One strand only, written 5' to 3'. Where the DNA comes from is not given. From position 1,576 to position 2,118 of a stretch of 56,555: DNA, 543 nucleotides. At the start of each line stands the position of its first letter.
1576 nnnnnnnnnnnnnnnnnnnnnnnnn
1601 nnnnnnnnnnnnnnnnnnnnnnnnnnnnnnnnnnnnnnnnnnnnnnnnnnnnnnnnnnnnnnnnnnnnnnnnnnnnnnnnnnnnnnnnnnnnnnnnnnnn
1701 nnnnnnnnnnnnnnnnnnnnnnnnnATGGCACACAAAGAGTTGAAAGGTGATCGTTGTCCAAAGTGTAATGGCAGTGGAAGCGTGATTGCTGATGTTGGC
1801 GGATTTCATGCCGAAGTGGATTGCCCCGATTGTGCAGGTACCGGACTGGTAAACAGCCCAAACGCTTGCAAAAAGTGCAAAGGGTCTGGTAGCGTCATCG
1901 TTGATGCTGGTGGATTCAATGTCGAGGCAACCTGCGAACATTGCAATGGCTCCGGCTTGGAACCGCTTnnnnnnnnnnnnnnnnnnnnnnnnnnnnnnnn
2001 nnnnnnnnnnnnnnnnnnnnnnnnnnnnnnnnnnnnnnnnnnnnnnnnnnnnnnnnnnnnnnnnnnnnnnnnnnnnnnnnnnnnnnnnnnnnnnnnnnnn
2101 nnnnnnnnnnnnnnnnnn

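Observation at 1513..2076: Cassette 2: stand-alone DnaJ-type zinc-finger mini-protein inside a 32-nt split inverted repeat, with complementary 5' and 3' UTR segments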

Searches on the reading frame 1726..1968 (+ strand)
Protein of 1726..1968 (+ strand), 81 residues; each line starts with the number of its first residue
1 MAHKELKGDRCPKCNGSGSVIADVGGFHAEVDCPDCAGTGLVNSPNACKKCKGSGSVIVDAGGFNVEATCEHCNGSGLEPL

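Call 5: search_protein_families(library=pfam, proteins=[window:1726-1968:+], max_evalue=1)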
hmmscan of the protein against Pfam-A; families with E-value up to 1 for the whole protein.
window:1726-1968:+ (81 aa): 18 families
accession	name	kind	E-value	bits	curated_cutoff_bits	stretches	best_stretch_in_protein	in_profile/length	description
PF00684.25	DnaJ_CXXCXGXG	-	4.3e-15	56.2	32.7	2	7-55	14-65/65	DnaJ central domain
PF23733.2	GRXCR1-2_C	-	1.1e-08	35.3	26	2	11-48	12-47/47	GRXCR1/2, C-terminal domain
PF15777.11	Anti-TRAP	-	1.3e-08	35.1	32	2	9-42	11-42/59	Tryptophan RNA-binding attenuator protein inhibitory protein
PF17302.8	DUF5351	-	1.4e-06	28.9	27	2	11-40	1-27/29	Family of unknown function (DUF5351)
PF20833.2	RNase_E_G_Thio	-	0.00043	20.8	26.8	1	33-45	2-14/86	RNase E/G, Thioredoxin-like domain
PF25433.1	DUF7895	-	0.0026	18.5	27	1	31-58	3-24/75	Domain of unknown function (DUF7895)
PF13453.11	Zn_ribbon_TFIIB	-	0.015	15.2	22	1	10-39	1-28/41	Transcription factor zinc-finger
PF03589.19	Antiterm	-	0.027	15.1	26.7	1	45-79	4-41/87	Antitermination protein Q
PF25436.1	BSD2_CRD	-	0.041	14.5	27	1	32-75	4-45/69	BSD2 cysteine rich domain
PF14354.12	Lar_restr_allev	-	0.069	13.9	28.6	1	10-38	5-33/58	Restriction alleviation protein Lar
PF14205.11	Cys_rich_KTR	-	0.091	13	25.5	0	39-66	21-46/54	Cysteine-rich KTR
PF07191.17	Zn_ribbon_6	-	0.15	12.5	25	1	32-74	2-36/67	Double zinc ribbon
PF25112.1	zf-AtTam37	-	0.2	12.8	27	0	31-55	77-97/111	AtTam37 zinc finger region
PF12773.13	DZR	-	0.23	12.1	27.3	0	5-17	21-33/45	Double zinc ribbon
PF12172.15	zf-ChsH2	-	0.24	11.7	23.2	0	5-14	8-17/37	ChsH2, rubredoxin-like zinc ribbon domain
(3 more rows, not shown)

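Call 13: find_encoding_contigs(protein=window:1726-1968:+, flank=10000, max_places=10)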
Protein window:1726-1968:+ (81 aa): no gene with exactly this product is on record in the collection.

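Call 14: find_homologous_proteins(query=window:1726-1968:+, max_evalue=0.001)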
Query window:1726-1968:+ (81 aa): 30 proteins with E <= 0.001 among 35 candidates.
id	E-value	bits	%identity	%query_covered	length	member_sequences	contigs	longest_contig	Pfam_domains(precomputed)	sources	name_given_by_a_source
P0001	3.4e-48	179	100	100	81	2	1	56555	PF27659.1,PF15777.11,PF23733.3,PF00684.26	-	-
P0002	7.3e-37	143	77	100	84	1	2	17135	PF15777.11,PF17302.9,PF23733.3,PF00684.26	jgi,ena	jgi:DnaJ-class molecular chaperone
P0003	5.9e-35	137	76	96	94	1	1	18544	PF27659.1,PF15777.11,PF23733.3,PF00684.26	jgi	-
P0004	4.3e-33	131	76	96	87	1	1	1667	PF27659.1,PF15777.11,PF17302.9,PF23733.3,PF00684.26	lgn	-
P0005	7.7e-33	130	72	98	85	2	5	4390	PF27659.1,PF17302.9,PF23733.3,PF00684.26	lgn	-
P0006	2.2e-32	129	74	100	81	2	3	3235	PF27659.1,PF15777.11,PF23733.3,PF00684.26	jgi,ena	jgi:DnaJ-class molecular chaperone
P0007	2.6e-32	129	73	98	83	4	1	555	PF15777.11,PF23733.3,PF00684.26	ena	-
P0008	2.8e-32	129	73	96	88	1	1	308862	PF27659.1,PF15777.11,PF17302.9,PF23733.3,PF00684.26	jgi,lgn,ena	-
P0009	8.1e-32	127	71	96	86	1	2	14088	PF27659.1,PF15777.11,PF17302.9,PF23733.3,PF00684.26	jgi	-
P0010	1.2e-31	127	73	99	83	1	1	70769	PF27659.1,PF15777.11,PF23733.3,PF00684.26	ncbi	ncbi:zinc finger domain-containing protein [Patescibacteria group bacterium]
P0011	1.9e-31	126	72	96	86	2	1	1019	PF15777.11,PF17302.9,PF23733.3,PF00684.26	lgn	-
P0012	1.2e-30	123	67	98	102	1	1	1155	PF27659.1,PF15777.11,PF00684.26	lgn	-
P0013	1.3e-30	123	72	96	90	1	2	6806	PF27659.1,PF15777.11,PF17302.9,PF23733.3,PF00684.26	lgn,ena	-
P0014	2.4e-30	122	73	99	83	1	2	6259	PF27659.1,PF15777.11,PF23733.3,PF00684.26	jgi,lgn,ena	-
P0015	4.5e-30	122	72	96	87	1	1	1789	PF27659.1,PF15777.11,PF23733.3,PF00684.26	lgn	-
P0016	8.8e-30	121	72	98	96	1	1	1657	PF15777.11,PF23733.3,PF00684.26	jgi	jgi:DnaJ-class molecular chaperone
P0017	9.5e-30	120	65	100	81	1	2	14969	PF15777.11,PF23733.3,PF00684.26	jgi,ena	-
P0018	3.3e-29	119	72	96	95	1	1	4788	PF27659.1,PF15777.11,PF17302.9,PF23733.3,PF00684.26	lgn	-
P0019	2.2e-28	116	65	100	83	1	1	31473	PF15777.11,PF00684.26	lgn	-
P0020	8.2e-28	114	65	95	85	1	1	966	PF23733.3,PF00684.26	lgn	-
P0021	6.1e-27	112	67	96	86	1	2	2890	PF15777.11,PF00684.26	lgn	-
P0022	1.3e-26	110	68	94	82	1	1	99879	PF15777.11,PF17302.9,PF23733.3,PF00684.26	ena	-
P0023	2.7e-23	100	57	100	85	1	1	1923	PF15777.11,PF17302.9,PF00684.26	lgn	-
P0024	4.6e-23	99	61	98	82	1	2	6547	PF15777.11,PF23733.3,PF00684.26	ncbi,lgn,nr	ncbi:hypothetical protein KKG41_05755 [Patescibacteria group bacterium]|nr:hypothetical protein [Pat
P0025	8.9e-23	98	64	99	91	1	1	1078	PF23733.3,PF00684.26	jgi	jgi:DnaJ-class molecular chaperone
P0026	5.5e-21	92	58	98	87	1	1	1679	PF00684.26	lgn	-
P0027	5.8e-21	92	66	94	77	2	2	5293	PF15777.11,PF23733.3,PF00684.26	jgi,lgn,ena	-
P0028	1.4e-20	91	58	98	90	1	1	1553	PF15777.11,PF00684.26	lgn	-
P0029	5.1e-19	86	59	95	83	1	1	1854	PF00684.26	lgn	-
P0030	5.7e-14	70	50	98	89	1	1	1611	PF23733.3,PF00684.26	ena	-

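Call 15: find_encoding_contigs(protein=P0008, flank=6000, max_places=3)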
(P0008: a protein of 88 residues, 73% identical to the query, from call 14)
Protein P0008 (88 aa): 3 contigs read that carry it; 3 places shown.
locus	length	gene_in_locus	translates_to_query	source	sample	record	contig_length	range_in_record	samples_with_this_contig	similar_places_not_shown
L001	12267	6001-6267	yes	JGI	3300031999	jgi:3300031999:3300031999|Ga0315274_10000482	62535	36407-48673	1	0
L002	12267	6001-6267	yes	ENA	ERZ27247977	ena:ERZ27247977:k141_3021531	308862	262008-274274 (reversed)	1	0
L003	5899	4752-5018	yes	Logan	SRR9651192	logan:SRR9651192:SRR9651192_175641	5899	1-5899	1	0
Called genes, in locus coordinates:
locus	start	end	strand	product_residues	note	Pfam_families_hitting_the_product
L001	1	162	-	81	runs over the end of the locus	PF01541:GIY-YIG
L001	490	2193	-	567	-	PF00239:Resolvase, PF07508:Recombinase, PF13408:Zn_ribbon_recom (weak)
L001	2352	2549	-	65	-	-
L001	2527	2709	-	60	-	-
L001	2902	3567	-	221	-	-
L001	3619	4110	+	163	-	-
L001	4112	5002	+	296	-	-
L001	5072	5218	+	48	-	-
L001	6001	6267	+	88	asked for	PF00684:DnaJ_CXXCXGXG, PF15777:Anti-TRAP (faint), PF23733:GRXCR1-2_C (faint), PF17302:DUF5351 (faint), PF27659:CHP02642 (weak)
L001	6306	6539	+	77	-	-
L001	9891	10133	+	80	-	-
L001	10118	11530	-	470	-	-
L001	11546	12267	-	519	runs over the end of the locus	PF20524:DUF6739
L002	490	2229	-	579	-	PF00239:Resolvase, PF07508:Recombinase, PF13408:Zn_ribbon_recom (weak)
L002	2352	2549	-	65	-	-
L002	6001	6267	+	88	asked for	PF00684:DnaJ_CXXCXGXG, PF15777:Anti-TRAP (faint), PF23733:GRXCR1-2_C (faint), PF17302:DUF5351 (faint), PF27659:CHP02642 (weak)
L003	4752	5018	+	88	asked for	PF00684:DnaJ_CXXCXGXG, PF15777:Anti-TRAP (faint), PF23733:GRXCR1-2_C (faint), PF17302:DUF5351 (faint), PF27659:CHP02642 (weak)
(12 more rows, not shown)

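Call 16: find_encoding_contigs(protein=P0010, flank=6000, max_places=3)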
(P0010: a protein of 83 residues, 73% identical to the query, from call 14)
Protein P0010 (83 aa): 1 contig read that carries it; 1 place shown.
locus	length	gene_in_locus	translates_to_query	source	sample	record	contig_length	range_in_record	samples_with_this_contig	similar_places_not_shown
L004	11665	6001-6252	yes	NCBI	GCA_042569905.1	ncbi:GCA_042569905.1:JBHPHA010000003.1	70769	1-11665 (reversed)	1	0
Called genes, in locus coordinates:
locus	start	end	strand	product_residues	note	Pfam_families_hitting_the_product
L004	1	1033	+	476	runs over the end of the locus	PF13638:PIN_4, PF13401:AAA_22 (faint), PF02562:PhoH, PF13245:AAA_19 (faint), PF13604:AAA_30 (faint)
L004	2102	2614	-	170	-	PF00684:DnaJ_CXXCXGXG (faint)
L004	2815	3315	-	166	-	-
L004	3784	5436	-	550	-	-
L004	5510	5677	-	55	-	-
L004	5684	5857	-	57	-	-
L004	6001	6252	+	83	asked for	PF00684:DnaJ_CXXCXGXG, PF15777:Anti-TRAP (faint), PF23733:GRXCR1-2_C (faint), PF27659:CHP02642 (weak), PF00684:DnaJ_CXXCXGXG (weak)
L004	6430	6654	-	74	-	-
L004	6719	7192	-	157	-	-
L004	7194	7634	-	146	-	-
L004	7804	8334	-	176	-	-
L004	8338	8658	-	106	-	-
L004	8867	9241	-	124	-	-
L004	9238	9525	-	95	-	-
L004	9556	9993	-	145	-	-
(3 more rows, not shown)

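Call 17: find_encoding_contigs(protein=P0022, flank=6000, max_places=3)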
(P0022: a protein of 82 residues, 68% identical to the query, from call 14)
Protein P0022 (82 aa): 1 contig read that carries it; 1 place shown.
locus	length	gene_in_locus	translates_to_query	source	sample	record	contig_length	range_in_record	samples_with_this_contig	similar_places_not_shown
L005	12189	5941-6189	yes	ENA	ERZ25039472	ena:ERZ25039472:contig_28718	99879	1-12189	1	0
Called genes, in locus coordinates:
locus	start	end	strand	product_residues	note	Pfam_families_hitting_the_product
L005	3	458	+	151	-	?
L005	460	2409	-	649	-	PF01751:Toprim, PF01131:Topoisom_bac, PF01396:Zn_ribbon_Top1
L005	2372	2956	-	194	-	PF02481:DNA_processg_A, PF18306:LDcluster4 (faint)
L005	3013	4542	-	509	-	PF03717:PBP_dimer, PF00905:Transpeptidase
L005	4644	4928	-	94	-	PF06723:MreB_Mbl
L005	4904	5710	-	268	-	PF06723:MreB_Mbl, PF00012:HSP70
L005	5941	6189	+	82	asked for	PF00684:DnaJ_CXXCXGXG, PF15777:Anti-TRAP (faint), PF23733:GRXCR1-2_C (faint), PF17302:DUF5351 (faint), PF00684:DnaJ_CXXCXGXG (weak)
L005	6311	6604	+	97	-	-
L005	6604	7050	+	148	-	-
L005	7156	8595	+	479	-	PF13431:TPR_17 (faint), PF04932:Wzy_C, PF13371:TPR_9 (weak), PF23914:TPR_CcmH_CycH (weak), PF00515:TPR_1 (weak), PF07719:TPR_2 (weak), PF13432:TPR_16, PF14559:TPR_19, +3 more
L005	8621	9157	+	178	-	PF01327:Pep_deformylase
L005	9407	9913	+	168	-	PF00551:Formyl_trans_N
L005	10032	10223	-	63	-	-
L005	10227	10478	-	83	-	PF00830:Ribosomal_L28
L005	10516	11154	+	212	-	PF02163:Peptidase_M50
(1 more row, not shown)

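Call 23: find_related_loci(query=A1, collection=genome_contigs, flank=5000)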
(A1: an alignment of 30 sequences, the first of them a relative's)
Query A1 (81 aa) in genome_contigs; peptide patterns used: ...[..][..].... (x = any residue, [..] = any of these).
19 stretches matched a pattern; 4 encode a relative of the query (tblastn E <= 1e-3); 4 distinct loci.
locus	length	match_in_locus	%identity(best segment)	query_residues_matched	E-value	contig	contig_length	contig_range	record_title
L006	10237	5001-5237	73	2-81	6e-37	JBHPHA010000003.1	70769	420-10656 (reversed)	Patescibacteria group bacterium isolate SAG AM-311-N19 NODE_3_length_70769_cov_33.083732, whole genome shotgun sequence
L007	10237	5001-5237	72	2-80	1e-34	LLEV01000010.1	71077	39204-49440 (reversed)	MAG: Microgenomates bacterium OLB22 UZ21_OP11001CONTIG000010, whole genome shotgun sequence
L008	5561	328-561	72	3-80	1e-34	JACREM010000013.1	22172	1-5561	MAG: Candidatus Gottesmanbacteria bacterium isolate NC_groundwater_1699_Pr3_B-0.1um_43_117 SR-2_scaffold_141_318345, who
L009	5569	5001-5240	61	1-79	5e-28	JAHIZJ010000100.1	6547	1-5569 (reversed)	MAG: Patescibacteria group bacterium isolate Modern_marine.mb.172 Modern_marine.mb.172_k141_2144623, whole genome shotgu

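Call 28: find_encoding_contigs(protein=P0002, flank=8000, max_places=3)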
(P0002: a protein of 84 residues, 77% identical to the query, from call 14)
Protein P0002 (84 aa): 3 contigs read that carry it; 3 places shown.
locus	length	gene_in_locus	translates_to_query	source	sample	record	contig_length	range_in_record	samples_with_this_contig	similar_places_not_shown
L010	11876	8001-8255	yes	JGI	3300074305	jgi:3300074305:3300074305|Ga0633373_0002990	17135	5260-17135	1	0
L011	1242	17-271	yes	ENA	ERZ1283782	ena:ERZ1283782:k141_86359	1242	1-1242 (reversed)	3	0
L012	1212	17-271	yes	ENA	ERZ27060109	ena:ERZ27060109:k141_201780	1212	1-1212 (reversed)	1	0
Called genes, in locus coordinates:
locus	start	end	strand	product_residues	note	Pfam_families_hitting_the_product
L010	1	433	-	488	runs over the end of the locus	PF13231:PMT_2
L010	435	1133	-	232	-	PF00535:Glycos_transf_2, PF10111:Glyco_tranf_2_2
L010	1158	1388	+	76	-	-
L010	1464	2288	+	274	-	-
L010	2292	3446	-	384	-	PF00535:Glycos_transf_2, PF04138:GtrA_DPMS_TM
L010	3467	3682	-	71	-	PF09360:zf-CDGSH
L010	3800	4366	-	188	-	PF07690:MFS_1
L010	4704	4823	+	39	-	-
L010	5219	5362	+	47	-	-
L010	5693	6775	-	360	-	PF13228:DUF4037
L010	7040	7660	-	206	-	PF03575:Peptidase_S51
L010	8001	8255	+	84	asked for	PF00684:DnaJ_CXXCXGXG, PF15777:Anti-TRAP (faint), PF17302:DUF5351 (faint), PF23733:GRXCR1-2_C (faint)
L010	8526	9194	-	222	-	PF03575:Peptidase_S51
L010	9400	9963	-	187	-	PF00561:Abhydrolase_1 (faint), PF06821:Ser_hydrolase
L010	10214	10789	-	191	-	-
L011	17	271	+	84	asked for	PF00684:DnaJ_CXXCXGXG, PF15777:Anti-TRAP (faint), PF17302:DUF5351 (faint), PF23733:GRXCR1-2_C (faint)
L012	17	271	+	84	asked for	PF00684:DnaJ_CXXCXGXG, PF15777:Anti-TRAP (faint), PF17302:DUF5351 (faint), PF23733:GRXCR1-2_C (faint)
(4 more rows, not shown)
